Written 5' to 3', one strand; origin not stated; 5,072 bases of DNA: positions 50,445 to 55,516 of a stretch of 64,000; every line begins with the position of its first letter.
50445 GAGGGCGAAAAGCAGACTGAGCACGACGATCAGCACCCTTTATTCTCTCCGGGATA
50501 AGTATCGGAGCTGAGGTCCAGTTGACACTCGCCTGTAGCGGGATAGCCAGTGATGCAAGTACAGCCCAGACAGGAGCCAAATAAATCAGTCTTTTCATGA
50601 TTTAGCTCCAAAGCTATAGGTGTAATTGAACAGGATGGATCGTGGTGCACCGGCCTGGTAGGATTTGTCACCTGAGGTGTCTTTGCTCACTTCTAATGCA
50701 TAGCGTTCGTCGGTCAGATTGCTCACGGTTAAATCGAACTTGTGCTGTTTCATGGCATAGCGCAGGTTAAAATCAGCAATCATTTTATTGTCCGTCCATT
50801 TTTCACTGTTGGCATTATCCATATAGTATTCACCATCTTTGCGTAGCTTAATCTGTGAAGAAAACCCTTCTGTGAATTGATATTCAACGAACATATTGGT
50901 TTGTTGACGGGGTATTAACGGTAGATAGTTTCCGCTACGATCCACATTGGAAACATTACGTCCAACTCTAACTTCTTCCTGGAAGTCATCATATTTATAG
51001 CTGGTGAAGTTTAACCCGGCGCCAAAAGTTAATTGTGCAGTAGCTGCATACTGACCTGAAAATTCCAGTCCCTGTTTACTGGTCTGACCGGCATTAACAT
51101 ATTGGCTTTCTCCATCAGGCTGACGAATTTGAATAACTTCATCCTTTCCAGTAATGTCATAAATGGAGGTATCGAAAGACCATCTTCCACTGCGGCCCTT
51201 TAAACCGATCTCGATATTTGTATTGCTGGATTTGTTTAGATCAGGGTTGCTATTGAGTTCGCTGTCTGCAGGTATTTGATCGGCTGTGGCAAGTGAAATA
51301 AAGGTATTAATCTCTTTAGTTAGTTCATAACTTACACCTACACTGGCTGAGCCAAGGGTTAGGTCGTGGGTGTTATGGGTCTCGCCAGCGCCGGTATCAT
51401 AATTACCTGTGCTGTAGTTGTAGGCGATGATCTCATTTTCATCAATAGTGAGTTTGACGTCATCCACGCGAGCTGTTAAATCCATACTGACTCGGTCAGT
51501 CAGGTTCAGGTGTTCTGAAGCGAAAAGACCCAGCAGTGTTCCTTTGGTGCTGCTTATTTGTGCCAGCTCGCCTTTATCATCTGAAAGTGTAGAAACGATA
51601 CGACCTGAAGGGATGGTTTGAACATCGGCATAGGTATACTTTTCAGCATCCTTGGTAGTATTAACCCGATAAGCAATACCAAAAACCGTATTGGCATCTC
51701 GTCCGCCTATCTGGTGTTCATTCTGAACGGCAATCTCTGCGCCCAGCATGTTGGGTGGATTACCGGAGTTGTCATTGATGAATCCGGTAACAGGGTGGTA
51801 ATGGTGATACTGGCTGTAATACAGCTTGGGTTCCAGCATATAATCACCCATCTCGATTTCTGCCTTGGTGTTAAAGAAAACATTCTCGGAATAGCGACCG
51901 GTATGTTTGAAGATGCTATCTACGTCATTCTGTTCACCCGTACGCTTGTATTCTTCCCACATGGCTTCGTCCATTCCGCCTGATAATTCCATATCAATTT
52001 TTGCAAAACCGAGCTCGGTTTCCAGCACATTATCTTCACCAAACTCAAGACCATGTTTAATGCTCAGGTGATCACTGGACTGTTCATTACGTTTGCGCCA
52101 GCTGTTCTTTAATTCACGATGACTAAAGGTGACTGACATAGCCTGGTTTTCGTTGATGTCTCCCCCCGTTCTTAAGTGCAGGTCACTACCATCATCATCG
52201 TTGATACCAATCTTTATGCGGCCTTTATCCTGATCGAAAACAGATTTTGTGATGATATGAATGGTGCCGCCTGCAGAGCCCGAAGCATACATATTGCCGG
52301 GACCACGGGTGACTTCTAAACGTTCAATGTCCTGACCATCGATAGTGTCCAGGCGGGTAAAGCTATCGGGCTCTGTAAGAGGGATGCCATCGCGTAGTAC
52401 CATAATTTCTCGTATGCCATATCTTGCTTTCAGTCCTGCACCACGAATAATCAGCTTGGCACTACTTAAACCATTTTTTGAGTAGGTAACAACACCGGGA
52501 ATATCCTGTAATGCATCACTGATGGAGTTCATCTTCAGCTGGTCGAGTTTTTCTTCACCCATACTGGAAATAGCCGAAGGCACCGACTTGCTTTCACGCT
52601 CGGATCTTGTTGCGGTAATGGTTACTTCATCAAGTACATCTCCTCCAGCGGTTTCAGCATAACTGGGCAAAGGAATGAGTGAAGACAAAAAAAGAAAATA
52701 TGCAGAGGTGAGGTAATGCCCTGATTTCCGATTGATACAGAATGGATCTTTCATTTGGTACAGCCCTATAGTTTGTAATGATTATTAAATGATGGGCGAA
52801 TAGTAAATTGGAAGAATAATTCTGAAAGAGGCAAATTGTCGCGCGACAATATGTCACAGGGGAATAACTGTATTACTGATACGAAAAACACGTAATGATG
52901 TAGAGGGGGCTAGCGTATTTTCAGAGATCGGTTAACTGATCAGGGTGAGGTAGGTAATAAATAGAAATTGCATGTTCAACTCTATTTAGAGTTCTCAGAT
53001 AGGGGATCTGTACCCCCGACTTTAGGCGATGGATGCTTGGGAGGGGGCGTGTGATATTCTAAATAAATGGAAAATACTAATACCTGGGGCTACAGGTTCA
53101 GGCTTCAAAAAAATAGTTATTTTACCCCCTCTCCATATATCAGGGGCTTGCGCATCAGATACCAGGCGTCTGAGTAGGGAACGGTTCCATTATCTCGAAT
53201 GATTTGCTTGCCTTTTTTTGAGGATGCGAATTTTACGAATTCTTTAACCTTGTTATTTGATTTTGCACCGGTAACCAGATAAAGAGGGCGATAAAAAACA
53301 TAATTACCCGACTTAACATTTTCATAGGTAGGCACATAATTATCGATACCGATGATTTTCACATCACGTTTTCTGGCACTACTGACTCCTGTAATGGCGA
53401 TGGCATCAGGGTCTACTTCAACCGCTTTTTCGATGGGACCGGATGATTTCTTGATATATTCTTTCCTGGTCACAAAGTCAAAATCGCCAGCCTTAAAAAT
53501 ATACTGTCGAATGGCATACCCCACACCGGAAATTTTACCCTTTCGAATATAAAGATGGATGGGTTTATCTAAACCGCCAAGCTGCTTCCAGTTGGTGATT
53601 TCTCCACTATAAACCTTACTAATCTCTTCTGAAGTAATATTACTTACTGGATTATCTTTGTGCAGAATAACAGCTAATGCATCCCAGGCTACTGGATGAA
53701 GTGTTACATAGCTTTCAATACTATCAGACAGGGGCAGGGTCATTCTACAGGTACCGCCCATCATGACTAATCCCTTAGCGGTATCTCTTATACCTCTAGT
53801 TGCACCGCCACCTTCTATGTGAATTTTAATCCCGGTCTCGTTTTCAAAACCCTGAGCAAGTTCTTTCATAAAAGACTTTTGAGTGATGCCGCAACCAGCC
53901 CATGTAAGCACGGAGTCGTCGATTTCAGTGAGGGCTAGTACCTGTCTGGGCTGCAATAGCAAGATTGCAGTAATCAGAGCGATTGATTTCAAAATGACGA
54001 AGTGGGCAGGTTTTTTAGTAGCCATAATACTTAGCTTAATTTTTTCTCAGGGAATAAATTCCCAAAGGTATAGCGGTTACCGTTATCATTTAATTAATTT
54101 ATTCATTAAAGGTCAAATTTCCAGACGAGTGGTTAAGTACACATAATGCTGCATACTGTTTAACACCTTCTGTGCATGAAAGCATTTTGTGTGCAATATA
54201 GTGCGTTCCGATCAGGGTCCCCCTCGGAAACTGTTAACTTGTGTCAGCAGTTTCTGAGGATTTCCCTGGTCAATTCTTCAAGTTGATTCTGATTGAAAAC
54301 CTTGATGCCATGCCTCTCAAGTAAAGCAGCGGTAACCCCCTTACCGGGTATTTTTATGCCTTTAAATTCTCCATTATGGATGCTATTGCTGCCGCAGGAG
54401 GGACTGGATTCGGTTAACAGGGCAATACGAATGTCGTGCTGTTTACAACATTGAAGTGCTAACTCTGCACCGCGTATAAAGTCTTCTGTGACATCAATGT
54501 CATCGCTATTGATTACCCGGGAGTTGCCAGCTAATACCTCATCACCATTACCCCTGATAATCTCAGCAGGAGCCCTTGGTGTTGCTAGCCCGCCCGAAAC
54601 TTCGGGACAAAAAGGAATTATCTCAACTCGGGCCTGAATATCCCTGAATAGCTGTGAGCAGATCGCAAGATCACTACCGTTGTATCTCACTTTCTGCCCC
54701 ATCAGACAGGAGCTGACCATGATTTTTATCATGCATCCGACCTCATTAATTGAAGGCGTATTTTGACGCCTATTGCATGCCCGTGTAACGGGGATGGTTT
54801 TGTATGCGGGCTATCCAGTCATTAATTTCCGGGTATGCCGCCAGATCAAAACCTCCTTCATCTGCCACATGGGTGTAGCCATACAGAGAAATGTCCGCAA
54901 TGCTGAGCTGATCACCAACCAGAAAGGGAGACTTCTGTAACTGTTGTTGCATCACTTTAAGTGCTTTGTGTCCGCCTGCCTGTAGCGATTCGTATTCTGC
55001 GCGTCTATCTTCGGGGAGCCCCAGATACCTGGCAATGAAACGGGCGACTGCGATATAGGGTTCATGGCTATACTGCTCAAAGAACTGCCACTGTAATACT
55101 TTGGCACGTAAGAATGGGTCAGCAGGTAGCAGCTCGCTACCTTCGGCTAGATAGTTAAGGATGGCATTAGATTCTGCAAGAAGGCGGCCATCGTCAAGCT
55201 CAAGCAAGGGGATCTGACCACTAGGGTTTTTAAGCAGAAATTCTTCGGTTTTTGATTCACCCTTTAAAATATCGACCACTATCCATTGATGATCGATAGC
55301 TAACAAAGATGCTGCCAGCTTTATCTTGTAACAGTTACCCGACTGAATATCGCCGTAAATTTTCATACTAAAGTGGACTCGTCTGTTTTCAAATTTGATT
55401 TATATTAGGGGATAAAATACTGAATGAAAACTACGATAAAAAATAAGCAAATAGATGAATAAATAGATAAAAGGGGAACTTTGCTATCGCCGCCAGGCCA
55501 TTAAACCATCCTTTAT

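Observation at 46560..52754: Candidate undescribed reductive uptake system: TBDR + His-rich anchored protein + polyferredoxin + CcdA-like protein + private ExbBD-TonB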

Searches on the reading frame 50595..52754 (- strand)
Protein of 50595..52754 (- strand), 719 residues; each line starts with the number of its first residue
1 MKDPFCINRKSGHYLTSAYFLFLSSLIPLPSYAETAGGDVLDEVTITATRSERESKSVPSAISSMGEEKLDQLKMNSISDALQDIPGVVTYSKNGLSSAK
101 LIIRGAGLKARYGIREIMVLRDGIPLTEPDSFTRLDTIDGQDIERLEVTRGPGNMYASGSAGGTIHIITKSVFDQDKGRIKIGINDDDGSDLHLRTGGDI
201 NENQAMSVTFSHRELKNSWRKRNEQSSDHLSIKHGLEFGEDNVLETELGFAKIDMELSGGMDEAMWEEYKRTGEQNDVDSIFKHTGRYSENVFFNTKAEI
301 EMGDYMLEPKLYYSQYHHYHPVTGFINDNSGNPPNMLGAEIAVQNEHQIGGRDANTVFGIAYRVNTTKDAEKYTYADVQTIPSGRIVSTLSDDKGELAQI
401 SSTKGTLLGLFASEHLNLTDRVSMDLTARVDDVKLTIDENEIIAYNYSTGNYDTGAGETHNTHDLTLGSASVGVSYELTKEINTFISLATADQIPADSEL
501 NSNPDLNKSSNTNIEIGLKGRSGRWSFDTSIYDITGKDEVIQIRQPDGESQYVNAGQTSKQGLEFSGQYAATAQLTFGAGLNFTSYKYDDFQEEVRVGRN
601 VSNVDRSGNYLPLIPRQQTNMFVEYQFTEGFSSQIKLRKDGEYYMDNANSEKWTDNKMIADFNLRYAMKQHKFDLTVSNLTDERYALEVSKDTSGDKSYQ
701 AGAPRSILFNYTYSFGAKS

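Call 4: search_protein_families(library=pfam, proteins=[window:50595-52754:-], max_evalue=0.01)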
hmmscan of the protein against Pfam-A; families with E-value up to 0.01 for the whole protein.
window:50595-52754:- (719 aa): 2 families
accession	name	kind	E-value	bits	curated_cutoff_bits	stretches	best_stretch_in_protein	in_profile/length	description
PF00593.30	TonB_dep_Rec_b-barrel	-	7.7e-33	115.4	27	1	310-680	83-436/436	TonB dependent receptor-like, beta-barrel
PF07715.20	Plug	-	2.7e-18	66.9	23.9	1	56-164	3-107/107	TonB-dependent Receptor Plug Domain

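Call 5: search_protein_families(library=ncbifam, proteins=[window:50595-52754:-], max_evalue=0.01)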
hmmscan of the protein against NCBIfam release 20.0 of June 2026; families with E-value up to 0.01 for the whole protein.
window:50595-52754:- (719 aa): 10 families
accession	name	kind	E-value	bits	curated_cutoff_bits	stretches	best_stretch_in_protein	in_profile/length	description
TIGR01783.1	TonB-siderophor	subfamily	1.3e-40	139.7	223.5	1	58-715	2-649/649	TonB-dependent siderophore receptor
NF041535.1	TonB_rec_PqqU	equivalog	1.2e-32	113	1200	2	415-705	379-663/676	TonB-dependent receptor PqqU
TIGR01785.1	TonB-hemin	subfamily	8.1e-25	87.3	316.85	1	41-715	1-677/677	TonB-dependent heme/hemoglobin receptor family protein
TIGR01779.1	TonB-B12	equivalog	7.9e-20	70.9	599.7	2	23-215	10-199/614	TonB-dependent vitamin B12 receptor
NF010010.0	PRK13483.1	equivalog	1.6e-13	49.6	927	1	32-183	24-176/660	ligand-gated channel protein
NF010038.0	PRK13513.1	equivalog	3.7e-12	45.6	942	1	41-182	35-177/659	ligand-gated channel protein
NF050067.1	TonBEntbctnRecCfrA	equivalog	3.5e-11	42.1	1200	1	39-180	24-168/698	TonB-dependent ferric enterobactin receptor CfrA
NF052649.1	TonRcptRhtA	equivalog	1.6e-10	39.8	1100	1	37-213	37-205/744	TonB-dependent siderophore receptor RhtA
NF007478.2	PRK10064.1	equivalog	1.9e-10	39.7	745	1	30-181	22-169/663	catecholate siderophore receptor CirA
NF053590.1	TonB_dep_TOL0244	equivalog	3.6e-09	35.8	645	1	141-231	110-200/604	TOL_0244 family TonB-dependent receptor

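Call 22: search_solved_structures(query=window:50595-52754:-, max_evalue=0.00001)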
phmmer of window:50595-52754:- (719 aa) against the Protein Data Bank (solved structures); distinct sequences matched with E-value up to 0.00001: 11.
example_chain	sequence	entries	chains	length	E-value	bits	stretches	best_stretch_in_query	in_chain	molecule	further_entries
9c4o_A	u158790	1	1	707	7.5e-22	80.9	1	40-705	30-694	Pyrroloquinoline quinone transporter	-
6v81_A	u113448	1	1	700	9.7e-22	80.5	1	55-705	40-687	Probable TonB-dependent receptor YncD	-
9rvq_A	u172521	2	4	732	3.8e-16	62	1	460-707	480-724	TonB-dependent receptor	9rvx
8the_A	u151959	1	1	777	2.4e-09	39.5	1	41-176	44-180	Heme/hemoglobin uptake outer membrane receptor PhuR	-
2hdf_A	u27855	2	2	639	8.1e-09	37.8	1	43-183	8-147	Colicin I receptor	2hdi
9nn6_A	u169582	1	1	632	1.6e-08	36.8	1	45-183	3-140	Colicin I receptor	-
5fp1_A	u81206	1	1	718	2e-07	33.2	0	524-688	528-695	TONB-DEPENDENT SIDEROPHORE RECEPTOR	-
1xkh_A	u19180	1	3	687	9.4e-07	31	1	44-290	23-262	Ferripyoverdine receptor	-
2iah_A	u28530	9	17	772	1.2e-06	30.6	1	44-290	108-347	Ferripyoverdine receptor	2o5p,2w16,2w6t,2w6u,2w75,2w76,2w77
5odw_A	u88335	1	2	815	1.3e-06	30.5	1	44-290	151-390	Ferripyoverdine receptor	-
5fp2_A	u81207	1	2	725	1.7e-06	30.1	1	42-190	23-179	FERRIC ENTEROBACTIN RECEPTOR PIRA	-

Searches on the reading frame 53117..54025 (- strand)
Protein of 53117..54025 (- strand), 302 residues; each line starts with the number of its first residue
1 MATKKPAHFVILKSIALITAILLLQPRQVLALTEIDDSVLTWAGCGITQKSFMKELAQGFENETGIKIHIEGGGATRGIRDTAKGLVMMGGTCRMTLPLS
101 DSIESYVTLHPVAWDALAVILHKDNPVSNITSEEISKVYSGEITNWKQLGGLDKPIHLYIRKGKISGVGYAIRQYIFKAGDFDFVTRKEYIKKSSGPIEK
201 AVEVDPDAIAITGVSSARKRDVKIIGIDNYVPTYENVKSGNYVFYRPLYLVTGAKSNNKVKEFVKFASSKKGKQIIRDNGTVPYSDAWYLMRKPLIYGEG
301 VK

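Call 4: search_protein_families(library=pfam, proteins=[window:53117-54025:-], max_evalue=0.01)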
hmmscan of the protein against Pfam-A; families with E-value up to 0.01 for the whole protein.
window:53117-54025:- (302 aa): 2 families
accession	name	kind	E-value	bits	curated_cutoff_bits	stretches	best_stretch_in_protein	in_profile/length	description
PF12849.12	PBP_like_2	-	3.9e-26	92.8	27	1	48-269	19-265/267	PBP superfamily domain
PF13531.11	SBP_bac_11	-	3.7e-11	43.7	25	1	46-280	6-225/227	Bacterial extracellular solute-binding protein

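Call 5: search_protein_families(library=ncbifam, proteins=[window:53117-54025:-], max_evalue=0.01)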
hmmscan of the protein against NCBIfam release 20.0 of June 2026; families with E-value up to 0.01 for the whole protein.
window:53117-54025:- (302 aa): 2 families
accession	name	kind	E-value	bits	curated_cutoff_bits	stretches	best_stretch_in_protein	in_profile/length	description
TIGR02136.1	ptsS_2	subfamily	6.7e-41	140.4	206.6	1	48-283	48-294/295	phosphate ABC transporter substrate-binding protein PstS family protein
TIGR00975.1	3a0107s03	equivalog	0.0062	15.6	205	0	49-147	9-113/315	phosphate ABC transporter substrate-binding protein PstS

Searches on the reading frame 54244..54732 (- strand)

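Call 32: search_protein_families(library=pfam, proteins=[window:54244-54732:-], max_evalue=0.001)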
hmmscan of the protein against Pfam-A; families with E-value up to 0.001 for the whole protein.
window:54244-54732:- (162 aa): 1 family
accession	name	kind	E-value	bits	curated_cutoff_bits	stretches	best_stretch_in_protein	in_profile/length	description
PF04463.17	2-thiour_desulf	-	1.5e-42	145.4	34.7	1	4-149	1-140/141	2-thiouracil desulfurase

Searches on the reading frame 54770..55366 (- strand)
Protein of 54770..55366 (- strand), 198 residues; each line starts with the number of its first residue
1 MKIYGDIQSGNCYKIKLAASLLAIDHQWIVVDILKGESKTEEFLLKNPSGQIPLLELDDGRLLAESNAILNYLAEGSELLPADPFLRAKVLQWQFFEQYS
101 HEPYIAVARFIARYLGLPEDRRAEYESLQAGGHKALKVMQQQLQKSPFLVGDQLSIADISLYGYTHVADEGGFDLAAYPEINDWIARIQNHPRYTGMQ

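Call 32: search_protein_families(library=pfam, proteins=[window:54770-55366:-], max_evalue=0.001)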
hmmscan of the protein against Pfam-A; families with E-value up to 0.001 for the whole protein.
window:54770-55366:- (198 aa): 7 families
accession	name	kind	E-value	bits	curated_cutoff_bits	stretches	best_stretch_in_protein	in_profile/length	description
PF13409.12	GST_N_2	-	6.8e-13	49.5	25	1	10-75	3-69/70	Glutathione S-transferase, N-terminal domain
PF13417.12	GST_N_3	-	8.1e-13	49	22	1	9-75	7-69/75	Glutathione S-transferase, N-terminal domain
PF02798.26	GST_N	-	1.6e-11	44.8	20.9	1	2-75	4-76/76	Glutathione S-transferase, N-terminal domain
PF00043.30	GST_C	-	9e-11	42.3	20.7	1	117-192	15-93/93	Glutathione S-transferase, C-terminal domain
PF13410.11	GST_C_2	-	1.1e-09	38.6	24.9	1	123-187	2-69/69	Glutathione S-transferase, C-terminal domain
PF14497.11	GST_C_3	-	3e-08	34.3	21.6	1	133-193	32-96/104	Glutathione S-transferase, C-terminal domain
PF17171.9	GST_C_6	-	2.5e-05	24.4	28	1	133-168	2-37/64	Glutathione S-transferase, C-terminal domain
